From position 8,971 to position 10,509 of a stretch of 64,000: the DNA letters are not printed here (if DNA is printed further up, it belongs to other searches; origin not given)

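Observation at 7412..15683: Membrane-bound [NiFe] hydrogenase built on a complete complex-I (Nuo) gene order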

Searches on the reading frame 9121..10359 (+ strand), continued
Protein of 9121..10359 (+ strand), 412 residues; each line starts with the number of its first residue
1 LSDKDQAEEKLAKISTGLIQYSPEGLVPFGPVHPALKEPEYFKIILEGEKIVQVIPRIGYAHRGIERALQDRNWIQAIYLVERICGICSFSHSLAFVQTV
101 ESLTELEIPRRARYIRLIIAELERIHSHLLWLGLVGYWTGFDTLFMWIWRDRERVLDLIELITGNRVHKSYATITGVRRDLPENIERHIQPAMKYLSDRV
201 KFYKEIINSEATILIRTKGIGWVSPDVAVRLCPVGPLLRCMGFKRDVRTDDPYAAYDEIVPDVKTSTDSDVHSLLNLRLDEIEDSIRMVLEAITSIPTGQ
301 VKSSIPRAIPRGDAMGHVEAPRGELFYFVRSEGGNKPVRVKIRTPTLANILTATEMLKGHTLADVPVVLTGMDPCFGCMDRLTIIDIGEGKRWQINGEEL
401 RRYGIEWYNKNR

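Call 26: search_solved_structures(query=window:9121-10359:+, max_evalue=0.00001, show_alignments=2)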
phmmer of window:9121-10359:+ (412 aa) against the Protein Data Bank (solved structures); distinct sequences matched with E-value up to 0.00001: 112 (the best 60 are shown).
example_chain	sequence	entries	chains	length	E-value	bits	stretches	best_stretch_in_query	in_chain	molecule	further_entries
6cfw_L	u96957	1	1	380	3e-84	286.3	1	27-381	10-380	Membrane-bound hydrogenase subunit alpha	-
7z0s_E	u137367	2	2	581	8.5e-78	265.1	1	25-409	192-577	Formate hydrogenlyase subunit 5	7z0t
2fug_4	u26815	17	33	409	1.6e-63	218.1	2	29-311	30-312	NADH-quinone oxidoreductase chain 4 | NADH-QUINONE OXIDOREDUCTASE SUBUNIT 4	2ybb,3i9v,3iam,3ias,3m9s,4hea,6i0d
7q5y_B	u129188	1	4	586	2.9e-60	207.3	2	17-295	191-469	NADH-quinone oxidoreductase subunit C/D 2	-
7zm7_C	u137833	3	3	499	2.1e-55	191.3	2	27-308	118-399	NADH-ubiquinone oxidoreductase 49 kDa subunit-like protein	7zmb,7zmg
6u8y_L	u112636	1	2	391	4.6e-53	183.6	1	29-381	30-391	NADH dehydrogenase subunit D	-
9iho_D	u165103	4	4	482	8.6e-53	182.7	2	28-310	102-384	NUCM (49 kDa) subunit of mitochondrial NADH:ubiquinone oxidoreductase (Complex I)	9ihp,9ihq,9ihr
6gcs_C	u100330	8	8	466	2.5e-52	181.2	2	27-303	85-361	49-KDA PROTEIN (NUCM) | Subunit NUCM of NADH:Ubiquinone Oxidoreductase (Complex I) | NUCM protein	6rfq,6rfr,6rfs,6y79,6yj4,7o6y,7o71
8ba0_D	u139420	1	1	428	3.5e-52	180.7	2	27-311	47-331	Complex I-49kD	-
8b9z_D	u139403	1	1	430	3.6e-52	180.7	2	27-311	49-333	Complex I-49kD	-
8esw_S2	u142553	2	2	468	5.1e-52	180.1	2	27-311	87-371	Complex I-49kD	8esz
6h8k_C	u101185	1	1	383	5.5e-52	180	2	27-303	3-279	NUCM protein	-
6hum_H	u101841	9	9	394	8.2e-52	179.5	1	26-303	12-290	NAD(P)H-quinone oxidoreductase subunit H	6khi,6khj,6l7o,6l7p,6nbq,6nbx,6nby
7eu3_H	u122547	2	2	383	1.5e-51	178.6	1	26-302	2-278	NAD(P)H-quinone oxidoreductase subunit H, chloroplastic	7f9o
7b0n_D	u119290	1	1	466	1.7e-51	178.4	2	27-303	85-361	NUCM protein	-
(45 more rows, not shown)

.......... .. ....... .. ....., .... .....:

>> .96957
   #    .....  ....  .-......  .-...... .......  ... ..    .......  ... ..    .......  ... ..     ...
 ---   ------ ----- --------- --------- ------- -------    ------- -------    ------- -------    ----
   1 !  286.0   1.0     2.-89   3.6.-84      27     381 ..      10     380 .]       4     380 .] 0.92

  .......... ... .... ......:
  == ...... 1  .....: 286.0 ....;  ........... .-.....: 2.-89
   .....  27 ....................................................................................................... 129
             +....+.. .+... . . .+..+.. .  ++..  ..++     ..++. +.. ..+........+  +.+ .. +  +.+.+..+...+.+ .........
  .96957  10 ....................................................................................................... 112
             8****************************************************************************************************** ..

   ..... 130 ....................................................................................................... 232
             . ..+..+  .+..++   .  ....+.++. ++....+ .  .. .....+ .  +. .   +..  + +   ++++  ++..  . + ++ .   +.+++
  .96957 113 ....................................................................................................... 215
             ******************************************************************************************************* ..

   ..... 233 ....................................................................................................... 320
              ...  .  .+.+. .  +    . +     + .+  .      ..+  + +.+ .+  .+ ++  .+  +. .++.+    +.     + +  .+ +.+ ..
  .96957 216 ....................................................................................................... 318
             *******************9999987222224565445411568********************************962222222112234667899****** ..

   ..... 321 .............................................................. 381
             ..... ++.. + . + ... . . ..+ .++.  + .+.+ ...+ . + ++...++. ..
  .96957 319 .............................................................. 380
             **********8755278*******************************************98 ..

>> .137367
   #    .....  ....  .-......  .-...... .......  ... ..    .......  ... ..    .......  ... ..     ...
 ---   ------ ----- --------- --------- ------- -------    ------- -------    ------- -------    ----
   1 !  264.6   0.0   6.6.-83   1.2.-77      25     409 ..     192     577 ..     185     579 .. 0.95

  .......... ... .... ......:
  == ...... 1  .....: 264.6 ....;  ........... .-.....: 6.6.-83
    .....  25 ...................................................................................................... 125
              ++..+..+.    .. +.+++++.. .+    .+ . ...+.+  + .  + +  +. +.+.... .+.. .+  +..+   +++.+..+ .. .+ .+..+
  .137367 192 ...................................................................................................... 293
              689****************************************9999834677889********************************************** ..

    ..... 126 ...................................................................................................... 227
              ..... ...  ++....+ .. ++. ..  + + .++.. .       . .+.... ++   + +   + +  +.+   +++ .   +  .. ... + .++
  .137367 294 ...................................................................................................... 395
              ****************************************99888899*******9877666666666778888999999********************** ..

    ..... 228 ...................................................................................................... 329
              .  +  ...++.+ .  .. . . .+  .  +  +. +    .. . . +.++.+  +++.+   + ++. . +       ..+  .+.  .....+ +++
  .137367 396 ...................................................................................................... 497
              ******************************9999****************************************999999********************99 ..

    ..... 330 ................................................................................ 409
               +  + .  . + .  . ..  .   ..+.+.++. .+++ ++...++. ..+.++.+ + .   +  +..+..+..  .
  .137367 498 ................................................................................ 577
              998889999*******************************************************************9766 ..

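Call 53: search_protein_representatives(protein=window:9121-10359:+)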
Query: 412 residues. Proteins with E-value up to 0.001 (for the whole library): 9147; up to 1e-10: 4269; up to 1e-30: 830. The best 150 are listed.
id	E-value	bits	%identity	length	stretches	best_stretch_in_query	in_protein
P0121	7.0e-121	420.2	50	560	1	28-402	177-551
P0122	6.2e-110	384.1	45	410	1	27-411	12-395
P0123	3.2e-109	381.8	45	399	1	26-410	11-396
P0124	1.1e-108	380.0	46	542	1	20-391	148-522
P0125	6.8e-106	370.8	45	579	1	26-401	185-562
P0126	1.3e-105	369.9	44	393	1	24-387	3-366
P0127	1.7e-103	362.9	44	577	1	22-410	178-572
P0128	2.6e-103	362.3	44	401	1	29-411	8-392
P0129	7.5e-102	357.5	46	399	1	26-396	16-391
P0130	2.9e-100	352.3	44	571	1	21-384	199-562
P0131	7.8e-100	350.9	47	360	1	27-381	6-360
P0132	3.5e-97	342.1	44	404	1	25-402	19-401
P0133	3.8e-97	342.0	43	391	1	26-392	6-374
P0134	9.5e-97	340.7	46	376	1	26-386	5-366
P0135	5.0e-95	335.1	43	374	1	26-390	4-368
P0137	2.7e-93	329.3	44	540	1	24-404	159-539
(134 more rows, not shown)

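Call 54: find_encoding_contigs(protein=P0122, flank=10000, max_places=2)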
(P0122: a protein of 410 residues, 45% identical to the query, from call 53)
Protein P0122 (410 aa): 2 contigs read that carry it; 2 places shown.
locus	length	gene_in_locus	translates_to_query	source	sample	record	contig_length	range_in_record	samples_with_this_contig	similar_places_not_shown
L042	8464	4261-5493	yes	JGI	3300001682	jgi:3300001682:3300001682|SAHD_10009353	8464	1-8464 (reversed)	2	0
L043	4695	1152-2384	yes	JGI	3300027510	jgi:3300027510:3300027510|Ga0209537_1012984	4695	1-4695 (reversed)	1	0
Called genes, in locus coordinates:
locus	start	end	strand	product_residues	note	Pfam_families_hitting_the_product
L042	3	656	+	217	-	?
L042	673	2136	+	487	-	PF10125:NADHdeh_related, PF00361:Proton_antipo_M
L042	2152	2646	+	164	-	PF00499:Oxidored_q3 (weak)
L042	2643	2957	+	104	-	PF00420:Oxidored_q2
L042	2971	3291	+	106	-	-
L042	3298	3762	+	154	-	PF01058:Oxidored_q6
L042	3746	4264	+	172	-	PF00329:Complex1_30kDa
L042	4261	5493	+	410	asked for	PF00374:NiFeSe_Hases, PF00346:Complex1_49kDa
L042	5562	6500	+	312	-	PF00146:NADHdh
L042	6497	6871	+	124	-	PF13484:Fer4_16 (faint), PF12838:Fer4_7, PF14697:Fer4_21 (faint), PF00037:Fer4 (weak), PF12837:Fer4_6 (weak), PF13237:Fer4_10, PF13187:Fer4_9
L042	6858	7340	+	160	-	PF01750:HycI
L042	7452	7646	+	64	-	-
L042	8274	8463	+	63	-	?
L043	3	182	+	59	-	?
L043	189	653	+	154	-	PF01058:Oxidored_q6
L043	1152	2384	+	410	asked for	PF00374:NiFeSe_Hases, PF00346:Complex1_49kDa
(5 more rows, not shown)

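Call 55: find_encoding_contigs(protein=P0121, flank=10000, max_places=1)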
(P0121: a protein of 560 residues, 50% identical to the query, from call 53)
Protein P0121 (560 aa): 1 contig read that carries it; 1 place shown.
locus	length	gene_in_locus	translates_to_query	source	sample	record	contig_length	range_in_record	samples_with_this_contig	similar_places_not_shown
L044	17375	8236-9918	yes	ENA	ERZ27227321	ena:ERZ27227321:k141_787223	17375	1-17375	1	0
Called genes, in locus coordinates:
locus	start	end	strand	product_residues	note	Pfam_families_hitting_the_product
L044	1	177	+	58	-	?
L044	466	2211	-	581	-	PF02538:Hydantoinase_B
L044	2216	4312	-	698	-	PF05378:Hydant_A_N, PF01968:Hydantoinase_A, PF19278:Hydant_A_C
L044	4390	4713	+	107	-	-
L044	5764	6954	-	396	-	PF01637:ATPase_2, PF13173:AAA_14 (faint), PF21100:WHD_MCM (weak)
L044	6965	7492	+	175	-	-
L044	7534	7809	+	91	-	PF00507:Oxidored_q4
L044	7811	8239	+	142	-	PF01058:Oxidored_q6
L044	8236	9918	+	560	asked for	PF00329:Complex1_30kDa, PF00374:NiFeSe_Hases, PF00346:Complex1_49kDa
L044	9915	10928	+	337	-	PF00146:NADHdh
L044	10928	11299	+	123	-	PF13534:Fer4_17 (faint), PF12838:Fer4_7, PF00037:Fer4, PF12837:Fer4_6 (weak), PF13237:Fer4_10, PF14697:Fer4_21, PF13187:Fer4_9, PF00037:Fer4, +6 more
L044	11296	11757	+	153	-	PF00499:Oxidored_q3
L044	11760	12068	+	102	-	PF00420:Oxidored_q2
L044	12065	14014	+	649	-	PF00662:Proton_antipo_N, PF00361:Proton_antipo_M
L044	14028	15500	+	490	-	PF00361:Proton_antipo_M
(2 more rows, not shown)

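Call 56: find_encoding_contigs(protein=P0123, flank=10000, max_places=1)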
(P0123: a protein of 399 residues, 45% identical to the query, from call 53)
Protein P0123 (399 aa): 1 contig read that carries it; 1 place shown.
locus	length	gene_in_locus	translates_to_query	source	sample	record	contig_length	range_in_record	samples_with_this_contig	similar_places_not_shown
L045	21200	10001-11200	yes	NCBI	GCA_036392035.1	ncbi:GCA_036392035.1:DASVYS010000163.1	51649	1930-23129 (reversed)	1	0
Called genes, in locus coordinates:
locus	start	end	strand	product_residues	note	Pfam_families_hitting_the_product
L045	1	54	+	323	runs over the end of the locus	PF00005:ABC_tran, PF13304:AAA_21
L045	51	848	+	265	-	PF01061:ABC2_membrane (weak)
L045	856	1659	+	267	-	PF01061:ABC2_membrane, PF12698:ABC2_membrane_3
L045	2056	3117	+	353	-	PF00989:PAS, PF13188:PAS_8 (faint), PF00512:HisKA, PF02518:HATPase_c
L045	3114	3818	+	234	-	PF00072:Response_reg, PF00486:Trans_reg_C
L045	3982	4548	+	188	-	PF13599:Pentapeptide_4 (faint), PF00805:Pentapeptide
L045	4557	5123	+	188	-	PF13244:MbhD (weak), PF00499:Oxidored_q3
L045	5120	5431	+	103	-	PF00420:Oxidored_q2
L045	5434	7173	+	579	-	PF00662:Proton_antipo_N, PF00361:Proton_antipo_M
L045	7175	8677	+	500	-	PF00662:Proton_antipo_N (weak), PF00361:Proton_antipo_M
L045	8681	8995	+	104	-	-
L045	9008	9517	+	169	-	PF01058:Oxidored_q6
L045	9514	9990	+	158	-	PF00329:Complex1_30kDa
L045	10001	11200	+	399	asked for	PF00374:NiFeSe_Hases, PF00346:Complex1_49kDa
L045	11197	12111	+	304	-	PF00146:NADHdh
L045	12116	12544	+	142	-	PF13183:Fer4_8 (faint), PF12797:Fer4_2 (faint), PF13237:Fer4_10 (faint), PF00037:Fer4 (weak), PF12837:Fer4_6 (faint), PF12838:Fer4_7, PF13187:Fer4_9, PF13484:Fer4_16 (faint)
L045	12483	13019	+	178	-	PF01750:HycI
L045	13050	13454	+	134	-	PF00072:Response_reg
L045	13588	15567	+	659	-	PF17201:Cache_3-Cache_2, PF17202:sCache_3_3, PF00672:HAMP, PF00512:HisKA, PF02518:HATPase_c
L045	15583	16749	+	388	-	PF00072:Response_reg, PF00512:HisKA, PF13581:HATPase_c_2 (faint), PF02518:HATPase_c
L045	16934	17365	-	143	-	PF01220:DHquinase_II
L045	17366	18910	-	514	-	PF01202:SKI, PF13238:AAA_18 (weak), PF00465:Fe-ADH (faint), PF13685:Fe-ADH_2, PF01761:DHQ_synthase, PF24621:DHQS_C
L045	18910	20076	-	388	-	PF01264:Chorismate_synt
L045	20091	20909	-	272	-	PF08501:Shikimate_dh_N, PF01488:Shikimate_DH (weak), PF03807:F420_oxidored (weak), PF18317:SDH_C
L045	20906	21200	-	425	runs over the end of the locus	PF00275:EPSP_synthase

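Call 57: find_encoding_contigs(protein=P0126, flank=10000, max_places=1)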
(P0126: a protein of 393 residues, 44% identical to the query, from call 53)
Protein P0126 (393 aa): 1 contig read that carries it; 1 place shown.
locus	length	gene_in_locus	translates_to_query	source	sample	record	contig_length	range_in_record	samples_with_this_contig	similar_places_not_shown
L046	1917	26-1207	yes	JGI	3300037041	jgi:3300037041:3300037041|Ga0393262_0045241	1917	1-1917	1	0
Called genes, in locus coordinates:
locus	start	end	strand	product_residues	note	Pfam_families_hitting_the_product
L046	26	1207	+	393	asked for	PF00374:NiFeSe_Hases, PF00346:Complex1_49kDa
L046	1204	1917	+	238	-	?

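Call 64: find_encoding_contigs(protein=P0124, flank=10000, max_places=1)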
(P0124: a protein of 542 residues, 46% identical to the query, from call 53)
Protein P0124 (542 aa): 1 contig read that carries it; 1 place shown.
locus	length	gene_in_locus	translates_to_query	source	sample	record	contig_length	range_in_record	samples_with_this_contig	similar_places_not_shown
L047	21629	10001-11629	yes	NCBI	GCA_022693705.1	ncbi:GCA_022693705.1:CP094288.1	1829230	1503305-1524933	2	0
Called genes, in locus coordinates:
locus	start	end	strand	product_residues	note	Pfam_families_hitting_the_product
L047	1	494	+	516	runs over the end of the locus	PF04055:Radical_SAM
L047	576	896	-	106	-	PF02001:DUF134, PF04545:Sigma70_r4, PF08281:Sigma70_r4_2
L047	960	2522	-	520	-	PF00117:GATase, PF07722:Peptidase_C26, PF02540:NAD_synthase (faint), PF00958:GMP_synt_C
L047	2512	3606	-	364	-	PF01979:Amidohydro_1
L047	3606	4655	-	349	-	PF00478:IMPDH, PF01070:FMN_dh (faint), PF00977:His_biosynth (faint)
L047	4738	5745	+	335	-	PF04014:MazE_antitoxin, PF01895:PhoU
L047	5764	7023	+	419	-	PF13562:NTP_transf_4, PF00132:Hexapep (faint)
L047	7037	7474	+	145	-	-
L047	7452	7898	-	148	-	PF02195:ParB_N (weak)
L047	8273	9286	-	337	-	PF04014:MazE_antitoxin, PF01895:PhoU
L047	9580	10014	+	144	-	PF01058:Oxidored_q6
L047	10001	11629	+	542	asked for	PF00329:Complex1_30kDa, PF00374:NiFeSe_Hases, PF00346:Complex1_49kDa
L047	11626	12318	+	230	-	PF00037:Fer4 (weak), PF12837:Fer4_6 (weak), PF13183:Fer4_8 (weak), PF13237:Fer4_10, PF12838:Fer4_7, PF13187:Fer4_9, PF13534:Fer4_17 (weak), PF00037:Fer4, +6 more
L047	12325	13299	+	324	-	PF00146:NADHdh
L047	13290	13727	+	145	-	-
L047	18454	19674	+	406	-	PF00346:Complex1_49kDa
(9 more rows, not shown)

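Call 65: find_encoding_contigs(protein=P0137, flank=10000, max_places=1)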
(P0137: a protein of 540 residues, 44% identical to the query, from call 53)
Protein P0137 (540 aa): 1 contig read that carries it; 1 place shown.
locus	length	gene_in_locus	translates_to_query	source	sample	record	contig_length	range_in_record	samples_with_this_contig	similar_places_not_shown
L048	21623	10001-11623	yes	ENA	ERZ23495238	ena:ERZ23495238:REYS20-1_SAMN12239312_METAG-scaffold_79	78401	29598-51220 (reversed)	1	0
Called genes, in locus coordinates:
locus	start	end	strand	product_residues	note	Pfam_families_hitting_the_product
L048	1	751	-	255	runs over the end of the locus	PF02754:CCG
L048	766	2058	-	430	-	PF02589:LUD_dom, PF13187:Fer4_9 (faint), PF00037:Fer4 (faint), PF12838:Fer4_7 (weak), PF13183:Fer4_8, PF13237:Fer4_10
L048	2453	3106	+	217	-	PF01048:PNP_UDP_1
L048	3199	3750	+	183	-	PF00565:SNase (weak)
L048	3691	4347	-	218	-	PF07853:DUF1648, PF13630:SdpI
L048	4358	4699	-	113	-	PF19027:DUF5752 (faint)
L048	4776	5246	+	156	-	PF01899:MNHE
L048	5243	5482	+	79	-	PF04066:MrpF_PhaF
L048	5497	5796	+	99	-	PF03334:PhaG_MnhG_YufB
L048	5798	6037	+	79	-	PF13244:MbhD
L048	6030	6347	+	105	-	PF20501:MbhE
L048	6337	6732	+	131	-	PF04039:MnhB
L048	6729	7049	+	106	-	PF00420:Oxidored_q2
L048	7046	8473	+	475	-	PF10125:NADHdeh_related, PF00361:Proton_antipo_M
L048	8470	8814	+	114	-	-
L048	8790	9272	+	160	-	PF01058:Oxidored_q6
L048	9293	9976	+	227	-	PF00696:AA_kinase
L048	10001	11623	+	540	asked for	PF00329:Complex1_30kDa, PF00374:NiFeSe_Hases, PF00346:Complex1_49kDa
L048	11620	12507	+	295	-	PF00146:NADHdh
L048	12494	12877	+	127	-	PF13183:Fer4_8 (faint), PF13534:Fer4_17 (faint), PF12838:Fer4_7 (weak), PF13187:Fer4_9, PF00037:Fer4, PF13237:Fer4_10, PF14697:Fer4_21 (weak), PF12838:Fer4_7, +3 more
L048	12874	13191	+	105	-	-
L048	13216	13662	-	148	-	PF01750:HycI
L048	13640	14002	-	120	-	-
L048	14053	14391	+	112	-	PF01155:HypA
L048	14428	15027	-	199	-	PF01380:SIS, PF13580:SIS_2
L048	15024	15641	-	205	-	PF00215:OMPdecase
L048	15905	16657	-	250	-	-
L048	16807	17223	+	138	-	-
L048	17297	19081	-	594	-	PF02153:PDH_N (weak), PF01817:CM_2, PF00800:PDT, PF01842:ACT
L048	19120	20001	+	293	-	PF01063:Aminotran_4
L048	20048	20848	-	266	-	-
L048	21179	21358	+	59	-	PF07754:Ribosomal_aS21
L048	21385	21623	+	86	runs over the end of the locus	PF00736:EF1_GNE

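Call 66: find_encoding_contigs(protein=P0128, flank=10000, max_places=1)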
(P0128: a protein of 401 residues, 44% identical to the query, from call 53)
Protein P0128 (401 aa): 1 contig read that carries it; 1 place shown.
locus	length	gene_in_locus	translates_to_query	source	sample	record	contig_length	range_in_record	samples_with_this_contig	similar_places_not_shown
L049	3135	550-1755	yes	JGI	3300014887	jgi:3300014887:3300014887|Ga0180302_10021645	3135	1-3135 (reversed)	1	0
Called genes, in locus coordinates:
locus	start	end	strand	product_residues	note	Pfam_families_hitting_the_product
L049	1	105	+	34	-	?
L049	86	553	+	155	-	PF00329:Complex1_30kDa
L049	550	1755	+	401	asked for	PF00374:NiFeSe_Hases, PF00346:Complex1_49kDa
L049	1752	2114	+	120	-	PF13183:Fer4_8 (faint), PF14697:Fer4_21 (faint), PF12797:Fer4_2 (weak), PF12837:Fer4_6 (weak), PF13237:Fer4_10 (weak), PF00037:Fer4, PF12838:Fer4_7, PF13187:Fer4_9 (weak), +1 more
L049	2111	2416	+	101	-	-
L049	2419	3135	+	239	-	?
